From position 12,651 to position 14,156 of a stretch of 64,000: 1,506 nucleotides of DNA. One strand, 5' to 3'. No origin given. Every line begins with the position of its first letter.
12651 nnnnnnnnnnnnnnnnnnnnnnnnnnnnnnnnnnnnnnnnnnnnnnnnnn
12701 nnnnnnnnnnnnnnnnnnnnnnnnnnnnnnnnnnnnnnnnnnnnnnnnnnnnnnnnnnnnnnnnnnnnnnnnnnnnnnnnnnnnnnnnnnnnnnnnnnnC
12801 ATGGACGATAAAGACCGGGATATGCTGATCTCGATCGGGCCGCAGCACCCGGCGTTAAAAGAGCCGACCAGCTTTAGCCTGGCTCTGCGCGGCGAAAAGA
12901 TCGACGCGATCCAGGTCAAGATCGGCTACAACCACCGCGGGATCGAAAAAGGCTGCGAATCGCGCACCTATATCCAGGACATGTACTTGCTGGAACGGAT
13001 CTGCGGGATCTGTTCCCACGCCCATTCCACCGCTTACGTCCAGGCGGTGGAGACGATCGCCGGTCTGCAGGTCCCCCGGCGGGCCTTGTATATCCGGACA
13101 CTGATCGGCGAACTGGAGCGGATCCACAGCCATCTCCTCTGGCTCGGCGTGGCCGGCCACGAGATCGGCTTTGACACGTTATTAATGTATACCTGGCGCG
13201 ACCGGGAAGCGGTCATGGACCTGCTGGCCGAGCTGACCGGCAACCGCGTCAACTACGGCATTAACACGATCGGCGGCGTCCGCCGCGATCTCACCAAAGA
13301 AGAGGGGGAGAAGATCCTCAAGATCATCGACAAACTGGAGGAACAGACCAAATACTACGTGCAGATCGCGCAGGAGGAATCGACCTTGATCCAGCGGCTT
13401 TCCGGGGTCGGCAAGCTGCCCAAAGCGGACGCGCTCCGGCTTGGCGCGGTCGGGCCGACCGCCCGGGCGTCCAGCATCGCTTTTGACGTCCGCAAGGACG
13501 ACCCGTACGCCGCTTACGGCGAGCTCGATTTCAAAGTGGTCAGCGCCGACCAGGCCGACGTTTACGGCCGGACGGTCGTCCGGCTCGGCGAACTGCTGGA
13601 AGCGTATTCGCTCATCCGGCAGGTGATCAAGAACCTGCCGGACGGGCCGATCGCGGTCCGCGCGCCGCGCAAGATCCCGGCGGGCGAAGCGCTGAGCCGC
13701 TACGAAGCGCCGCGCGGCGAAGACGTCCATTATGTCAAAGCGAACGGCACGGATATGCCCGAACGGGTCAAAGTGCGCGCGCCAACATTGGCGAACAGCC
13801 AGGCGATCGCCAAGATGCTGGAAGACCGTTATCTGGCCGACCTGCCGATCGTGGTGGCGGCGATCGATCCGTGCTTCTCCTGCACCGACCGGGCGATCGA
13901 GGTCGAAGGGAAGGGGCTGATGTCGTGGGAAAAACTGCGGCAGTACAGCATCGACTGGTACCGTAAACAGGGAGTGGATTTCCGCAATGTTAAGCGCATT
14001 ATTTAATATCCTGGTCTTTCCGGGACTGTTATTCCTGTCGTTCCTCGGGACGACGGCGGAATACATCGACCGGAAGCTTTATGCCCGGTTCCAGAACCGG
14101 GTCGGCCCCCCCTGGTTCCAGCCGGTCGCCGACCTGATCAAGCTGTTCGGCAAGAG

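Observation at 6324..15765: Complete Mbh/Mrp-type group 4 energy-converting [NiFe]-hydrogenase operon with catalytic cysteines intact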

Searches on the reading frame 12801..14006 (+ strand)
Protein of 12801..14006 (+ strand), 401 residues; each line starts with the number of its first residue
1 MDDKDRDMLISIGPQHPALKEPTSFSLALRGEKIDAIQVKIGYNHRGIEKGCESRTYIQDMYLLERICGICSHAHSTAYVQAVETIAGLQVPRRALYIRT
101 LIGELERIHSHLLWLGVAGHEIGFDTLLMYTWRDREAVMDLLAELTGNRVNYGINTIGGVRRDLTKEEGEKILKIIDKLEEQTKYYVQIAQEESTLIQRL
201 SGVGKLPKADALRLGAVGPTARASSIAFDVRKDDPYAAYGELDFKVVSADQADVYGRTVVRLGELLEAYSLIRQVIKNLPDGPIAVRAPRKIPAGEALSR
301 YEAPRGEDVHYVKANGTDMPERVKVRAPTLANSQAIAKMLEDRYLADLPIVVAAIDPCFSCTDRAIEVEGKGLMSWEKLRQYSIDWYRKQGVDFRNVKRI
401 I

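Call 5: search_protein_families(library=pfam, proteins=[window:12801-14006:+], max_evalue=0.01)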
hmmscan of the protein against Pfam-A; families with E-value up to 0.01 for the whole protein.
window:12801-14006:+ (401 aa): 2 families
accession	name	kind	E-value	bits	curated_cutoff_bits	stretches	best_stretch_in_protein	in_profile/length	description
PF00346.24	Complex1_49kDa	-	2.4e-69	233.8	24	2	122-290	2-170/271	Respiratory-chain NADH dehydrogenase, 49 Kd subunit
PF00374.24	NiFeSe_Hases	-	6.9e-13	48.8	25.8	1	46-114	1-69/508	Nickel-dependent hydrogenase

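Call 6: search_protein_families(library=ncbifam, proteins=[window:12801-14006:+], max_evalue=0.001)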
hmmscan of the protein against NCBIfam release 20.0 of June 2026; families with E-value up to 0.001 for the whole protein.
window:12801-14006:+ (401 aa): 15 families
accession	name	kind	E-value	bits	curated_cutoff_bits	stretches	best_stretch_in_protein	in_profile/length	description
NF004739.1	PRK06075.1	equivalog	2.4e-103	345.9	360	2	10-289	3-282/384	NADH-quinone oxidoreductase subunit D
TIGR01962.1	NuoD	equivalog_domain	1.9e-94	316.7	459.35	2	7-290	2-285/386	NADH dehydrogenase (quinone) subunit D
NF040602.1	F420_dehyd_FpoD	exception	2.2e-94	316.5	600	1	5-364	5-372/372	F420H2 dehydrogenase subunit FpoD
NF008974.0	PRK12322.1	equivalog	8.2e-81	271.8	522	1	6-359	5-361/366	NADH-quinone oxidoreductase subunit D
NF009808.0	PRK13292.1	equivalog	1.4e-75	254.7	1156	2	5-283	405-683/791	NADH-quinone oxidoreductase subunit B/C/D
NF008728.0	PRK11742.1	equivalog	1.2e-67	228.6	840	2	5-292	212-499/598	NADH-quinone oxidoreductase subunit C/D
NF005649.0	PRK07415.1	equivalog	1.1e-65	222.3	583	2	4-284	7-288/394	NAD(P)H-quinone oxidoreductase subunit H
TIGR03295.1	frhA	equivalog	3.5e-17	62.5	392.5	1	46-182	41-184/412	coenzyme F420 hydrogenase subunit alpha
NF045518.1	H2_NiFeSe_large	exception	2.7e-14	52.9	780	1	41-114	33-106/485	NiFeSe hydrogenase large subunit HysA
NF033181.1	NiFeSe_hydrog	equivalog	4.4e-13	48.9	600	1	41-114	33-106/507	nickel-dependent hydrogenase large subunit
NF040828.1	sulfhyd_ShyA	equivalog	5.4e-12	45.3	700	1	31-189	23-193/415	NAD(P)-dependent hydrogenase/sulfhydrogenase 2 subunit alpha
NF041785.2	VhuA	equivalog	1.6e-09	36.9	800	1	46-114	39-107/418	F420-non-reducing hydrogenase Vhu subunit A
NF007778.0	PRK10467.1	equivalog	3.7e-09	35.4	969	1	42-113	35-106/567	hydrogenase 2 large subunit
NF007550.0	PRK10170.1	equivalog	1.3e-07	30.4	1101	1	38-114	46-122/597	Ni/Fe-hydrogenase large subunit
NF040832.1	sulfhyd_HydA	equivalog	0.0002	20.6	880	0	63-125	57-121/426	NADPH-dependent hydrogenase/sulfhydrogenase 1 subunit alpha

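Call 7: search_solved_structures(query=window:12801-14006:+, max_evalue=0.001, show_alignments=2)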
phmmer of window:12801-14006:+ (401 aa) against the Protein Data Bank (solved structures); distinct sequences matched with E-value up to 0.001: 110 (the best 60 are shown).
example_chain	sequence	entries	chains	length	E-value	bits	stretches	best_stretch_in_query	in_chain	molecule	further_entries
6cfw_L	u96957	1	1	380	1.4e-97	330.5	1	10-364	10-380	Membrane-bound hydrogenase subunit alpha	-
7z0s_E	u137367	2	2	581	1.9e-79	270.8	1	6-385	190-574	Formate hydrogenlyase subunit 5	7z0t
2fug_4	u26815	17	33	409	1.5e-63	218.5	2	8-294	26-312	NADH-quinone oxidoreductase chain 4 | NADH-QUINONE OXIDOREDUCTASE SUBUNIT 4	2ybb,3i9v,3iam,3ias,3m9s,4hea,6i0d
7q5y_B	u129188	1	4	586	8.8e-57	196.2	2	4-283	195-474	NADH-quinone oxidoreductase subunit C/D 2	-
6hum_H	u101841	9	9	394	7.6e-56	193.1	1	4-289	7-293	NAD(P)H-quinone oxidoreductase subunit H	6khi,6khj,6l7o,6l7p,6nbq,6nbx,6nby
7eu3_H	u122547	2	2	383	1.7e-55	192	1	8-285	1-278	NAD(P)H-quinone oxidoreductase subunit H, chloroplastic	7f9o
6u8y_L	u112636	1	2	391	2.3e-55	191.5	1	4-363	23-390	NADH dehydrogenase subunit D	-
8e9g_D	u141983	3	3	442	2.7e-54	188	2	8-288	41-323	NADH-quinone oxidoreductase subunit D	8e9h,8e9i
8qby_D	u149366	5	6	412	5.6e-52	180.4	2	6-284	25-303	NADH-quinone oxidoreductase subunit D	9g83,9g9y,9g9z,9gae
9iho_D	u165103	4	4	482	7.3e-52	180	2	4-300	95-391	NUCM (49 kDa) subunit of mitochondrial NADH:ubiquinone oxidoreductase (Complex I)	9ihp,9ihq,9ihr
7wfg_H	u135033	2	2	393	1.1e-51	179.4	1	8-284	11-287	NAD(P)H-quinone oxidoreductase subunit H, chloroplastic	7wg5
9grx_H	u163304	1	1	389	7.9e-51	176.6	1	8-285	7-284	NAD(P)H-quinone oxidoreductase subunit H, chloroplastic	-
7awt_D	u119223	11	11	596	6.8e-50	173.5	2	7-293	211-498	NADH-quinone oxidoreductase subunit C/D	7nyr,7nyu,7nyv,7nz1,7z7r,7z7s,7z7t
9taj_C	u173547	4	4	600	6.9e-50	173.5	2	7-293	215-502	NADH-quinone oxidoreductase subunit C/D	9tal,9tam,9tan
7p61_C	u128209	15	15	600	1.3e-49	172.6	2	7-293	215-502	NADH-quinone oxidoreductase subunit C/D | NADH-quinone oxidoreductase subunit CD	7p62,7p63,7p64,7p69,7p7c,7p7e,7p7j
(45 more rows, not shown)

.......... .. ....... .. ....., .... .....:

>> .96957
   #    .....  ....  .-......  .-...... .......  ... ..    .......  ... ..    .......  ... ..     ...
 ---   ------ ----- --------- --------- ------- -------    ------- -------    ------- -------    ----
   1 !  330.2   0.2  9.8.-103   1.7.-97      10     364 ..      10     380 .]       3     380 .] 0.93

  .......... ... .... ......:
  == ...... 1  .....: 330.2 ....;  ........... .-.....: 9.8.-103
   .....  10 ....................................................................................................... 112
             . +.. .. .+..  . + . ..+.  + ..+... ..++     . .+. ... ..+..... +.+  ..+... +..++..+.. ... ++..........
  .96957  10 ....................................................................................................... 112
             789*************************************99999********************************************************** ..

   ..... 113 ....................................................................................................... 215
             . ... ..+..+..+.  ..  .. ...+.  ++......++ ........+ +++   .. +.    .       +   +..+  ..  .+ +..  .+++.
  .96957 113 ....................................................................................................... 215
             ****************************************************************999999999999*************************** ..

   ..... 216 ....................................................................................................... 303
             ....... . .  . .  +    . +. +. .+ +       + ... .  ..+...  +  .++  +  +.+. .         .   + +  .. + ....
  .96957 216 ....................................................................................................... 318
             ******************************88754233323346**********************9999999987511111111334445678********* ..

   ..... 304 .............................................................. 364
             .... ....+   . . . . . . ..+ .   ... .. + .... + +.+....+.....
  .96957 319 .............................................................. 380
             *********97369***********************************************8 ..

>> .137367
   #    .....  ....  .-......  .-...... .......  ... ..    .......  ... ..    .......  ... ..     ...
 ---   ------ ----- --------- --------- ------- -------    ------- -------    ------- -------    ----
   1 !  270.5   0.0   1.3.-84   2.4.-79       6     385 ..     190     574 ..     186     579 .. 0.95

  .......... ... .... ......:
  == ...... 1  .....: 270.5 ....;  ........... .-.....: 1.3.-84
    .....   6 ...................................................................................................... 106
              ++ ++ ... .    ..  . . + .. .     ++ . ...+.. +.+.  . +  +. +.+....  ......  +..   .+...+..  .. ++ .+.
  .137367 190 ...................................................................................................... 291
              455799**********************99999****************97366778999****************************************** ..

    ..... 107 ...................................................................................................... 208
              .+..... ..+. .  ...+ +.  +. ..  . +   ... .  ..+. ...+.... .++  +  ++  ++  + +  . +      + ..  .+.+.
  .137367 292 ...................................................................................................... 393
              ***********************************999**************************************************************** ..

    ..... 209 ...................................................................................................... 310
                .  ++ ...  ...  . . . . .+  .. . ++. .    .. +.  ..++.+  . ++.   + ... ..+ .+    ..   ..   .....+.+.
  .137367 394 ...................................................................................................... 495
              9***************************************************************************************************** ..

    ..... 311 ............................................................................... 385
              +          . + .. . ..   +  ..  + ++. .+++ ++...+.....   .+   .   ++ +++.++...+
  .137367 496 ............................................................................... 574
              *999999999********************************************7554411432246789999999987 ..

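Call 8: find_homologous_proteins(query=window:12801-14006:+, max_evalue=1e-20)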
Query window:12801-14006:+ (401 aa): 8000 proteins with E <= 1e-20 among 8000 candidates; the best 120 are listed.
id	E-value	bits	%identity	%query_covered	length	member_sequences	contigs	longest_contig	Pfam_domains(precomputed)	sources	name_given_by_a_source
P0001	1.2e-265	899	100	100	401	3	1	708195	PF00374.25,PF00346.25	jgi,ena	-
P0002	4.7e-253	857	94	100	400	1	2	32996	PF00374.25,PF00346.25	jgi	jgi:membrane-bound hydrogenase subunit alpha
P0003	8.9e-238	807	88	99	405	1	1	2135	PF00374.25,PF00346.25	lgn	-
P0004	2.2e-237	806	87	100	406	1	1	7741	PF00374.25,PF00346.25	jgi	jgi:membrane-bound hydrogenase subunit alpha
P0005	6.6e-233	791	87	99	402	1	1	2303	PF00374.25,PF00346.25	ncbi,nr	ncbi:MAG TPA: nickel-dependent hydrogenase large subunit, partial [Candidatus Sulfotelmatobacter sp.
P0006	3.6e-228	775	85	99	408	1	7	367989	PF00374.25,PF00346.25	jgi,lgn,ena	jgi:NADH-quinone oxidoreductase subunit D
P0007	1.3e-227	773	84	99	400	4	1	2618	PF00374.25,PF00346.25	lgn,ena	-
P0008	3.1e-223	759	81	100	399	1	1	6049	PF00374.25,PF00346.25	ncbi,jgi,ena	ncbi:MAG: nickel-dependent hydrogenase large subunit [Candidatus Margulisiibacteriota bacterium]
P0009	4.6e-222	755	81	99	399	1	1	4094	PF00374.25,PF00346.25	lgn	-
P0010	1.7e-221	753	81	100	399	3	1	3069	PF00374.25,PF00346.25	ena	-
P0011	3.7e-220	749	81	99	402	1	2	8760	PF00374.25,PF00346.25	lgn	-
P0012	6.3e-219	745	80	99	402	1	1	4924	PF00374.25,PF00346.25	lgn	-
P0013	3.2e-217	739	81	98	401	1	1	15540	PF00374.25,PF00346.25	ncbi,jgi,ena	ncbi:MAG: nickel-dependent hydrogenase large subunit [Candidatus Margulisiibacteriota bacterium]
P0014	9.4e-214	728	78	97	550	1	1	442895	PF00374.25,PF00329.26,PF00346.25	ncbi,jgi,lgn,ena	ncbi:MAG: NADH-quinone oxidoreductase subunit C [Candidatus Margulisiibacteriota bacterium]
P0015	1.9e-212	723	77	99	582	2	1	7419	PF00374.25,PF00329.26,PF00346.25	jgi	-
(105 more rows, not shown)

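Call 9: find_encoding_contigs(protein=window:12801-14006:+, flank=10000, max_places=6)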
Protein window:12801-14006:+ (401 aa): 2 contigs read that carry it; 1 place shown.
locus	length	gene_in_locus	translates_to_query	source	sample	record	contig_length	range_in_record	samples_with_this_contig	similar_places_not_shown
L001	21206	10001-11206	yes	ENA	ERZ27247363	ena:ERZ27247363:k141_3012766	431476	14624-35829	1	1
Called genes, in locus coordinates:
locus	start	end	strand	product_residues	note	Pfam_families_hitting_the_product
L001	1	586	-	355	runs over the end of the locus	PF01969:Ni_insertion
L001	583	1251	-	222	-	PF00731:AIRC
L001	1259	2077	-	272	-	PF01261:AP_endonuc_2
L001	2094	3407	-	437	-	PF05496:RuvB_N, PF00158:Sigma54_activat (faint), PF00931:NB-ARC (faint), PF13191:AAA_16 (faint), PF00004:AAA, PF13173:AAA_14 (weak), PF16193:AAA_assoc_2, PF12002:MgsA_C, +1 more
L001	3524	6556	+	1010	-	PF00662:Proton_antipo_N (weak), PF00361:Proton_antipo_M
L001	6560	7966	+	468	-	PF00361:Proton_antipo_M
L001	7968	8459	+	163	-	PF00499:Oxidored_q3 (weak)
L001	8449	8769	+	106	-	PF00420:Oxidored_q2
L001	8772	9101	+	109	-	-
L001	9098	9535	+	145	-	PF01058:Oxidored_q6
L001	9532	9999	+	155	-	PF00329:Complex1_30kDa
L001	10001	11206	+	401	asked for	PF00374:NiFeSe_Hases, PF00346:Complex1_49kDa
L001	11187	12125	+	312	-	PF00146:NADHdh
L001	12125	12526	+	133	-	PF14697:Fer4_21 (faint), PF00037:Fer4, PF12797:Fer4_2 (faint), PF12837:Fer4_6 (faint), PF13237:Fer4_10, PF12838:Fer4_7, PF13187:Fer4_9, PF00037:Fer4, +2 more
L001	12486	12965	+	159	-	PF01750:HycI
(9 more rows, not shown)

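Call 20: find_related_loci(query=window:12801-14006:+, collection=genome_contigs, flank=10000)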
Query window:12801-14006:+ (401 aa) in genome_contigs; peptide patterns used: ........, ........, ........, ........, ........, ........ (x = any residue, [..] = any of these).
600 stretches matched a pattern (row limit reached: there are more); 576 encode a relative of the query (tblastn E <= 1e-3); the best 80 are kept; 80 distinct loci.
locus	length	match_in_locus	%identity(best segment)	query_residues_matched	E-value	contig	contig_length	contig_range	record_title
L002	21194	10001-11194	92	4-401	0e+0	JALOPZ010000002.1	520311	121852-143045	MAG: Candidatus Margulisiibacteriota bacterium isolate Prado142 scaffold_1, whole genome shotgun sequence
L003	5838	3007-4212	80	5-401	0e+0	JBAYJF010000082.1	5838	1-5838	MAG: Candidatus Margulisiibacteriota bacterium isolate SO_2016_GW1_49 scaffold26337_OW334_2016, whole genome shotgun seq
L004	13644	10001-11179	77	7-394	0e+0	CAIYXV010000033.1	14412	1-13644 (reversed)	uncultured bacterium isolate AlinenSediments_bin-4880 genome assembly, contig: bin-4880:033/137, whole genome shotgun se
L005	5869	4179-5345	78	10-398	0e+0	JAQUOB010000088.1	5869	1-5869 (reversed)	MAG: Candidatus Margulisiibacteriota bacterium isolate STD1_191 NODE_49349_length_5869_cov_5.915361_Sandtown_D1, whole g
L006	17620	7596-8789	74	7-399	0e+0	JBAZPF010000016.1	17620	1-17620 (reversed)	MAG: Candidatus Margulisiibacteriota bacterium isolate SO_2017_SWC_23 scaffold_2730_c1_LP-4_2017, whole genome shotgun s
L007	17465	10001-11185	73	10-399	0e+0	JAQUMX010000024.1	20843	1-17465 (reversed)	MAG: Candidatus Omnitrophota bacterium isolate STD1_164 NODE_5696_length_20843_cov_5.151767_Sandtown_D1, whole genome sh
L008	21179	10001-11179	74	10-399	0e+0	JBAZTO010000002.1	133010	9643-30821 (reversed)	MAG: Phycisphaerae bacterium isolate SO_2017_GW1_204 NODE_951_length_133010_cov_2.232347_OW334_2017, whole genome shotgu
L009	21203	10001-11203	72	1-398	0e+0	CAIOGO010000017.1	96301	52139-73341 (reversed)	uncultured bacterium isolate A14_bin-2913 genome assembly, contig: bin-2913:17/22, whole genome shotgun sequence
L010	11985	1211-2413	72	3-398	0e+0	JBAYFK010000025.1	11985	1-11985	MAG: Candidatus Omnitrophota bacterium isolate SO_2016_GW1_1 scaffold09498_OW334_2016, whole genome shotgun sequence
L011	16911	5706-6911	71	1-398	0e+0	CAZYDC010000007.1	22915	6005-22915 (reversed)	MAG TPA_asm: uncultured Planctomycetaceae bacterium isolate binchicken_co3_550 genome assembly, contig: NODE_7067_length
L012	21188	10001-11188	72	10-400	0e+0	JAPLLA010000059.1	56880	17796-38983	MAG: Candidatus Saganbacteria bacterium isolate LacPavin_0419_WC90_MAG_42_8 LacPavin_0419_WC90_scaffold_78499, whole gen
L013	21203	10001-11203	71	1-398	0e+0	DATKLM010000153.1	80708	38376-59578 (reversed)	MAG TPA_asm: Spirochaetia bacterium isolate SMAG_U14685 k141_3360950, whole genome shotgun sequence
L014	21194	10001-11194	71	7-399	0e+0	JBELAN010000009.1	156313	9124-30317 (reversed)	MAG: Sedimentisphaerales bacterium isolate SPRUCE 94 SPRUCE_94_9, whole genome shotgun sequence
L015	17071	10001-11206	70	1-397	0e+0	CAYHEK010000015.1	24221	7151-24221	MAG TPA_asm: uncultured Thermotogae bacterium isolate ERP119294_co4_459 genome assembly, contig: NODE_1761_length_24221_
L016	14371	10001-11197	72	4-398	0e+0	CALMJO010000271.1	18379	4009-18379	MAG TPA_asm: uncultured Spirochaetes bacterium isolate SRR5215464_bin.19_CONCOCT_v1.1_MAG genome assembly, contig: ERZ78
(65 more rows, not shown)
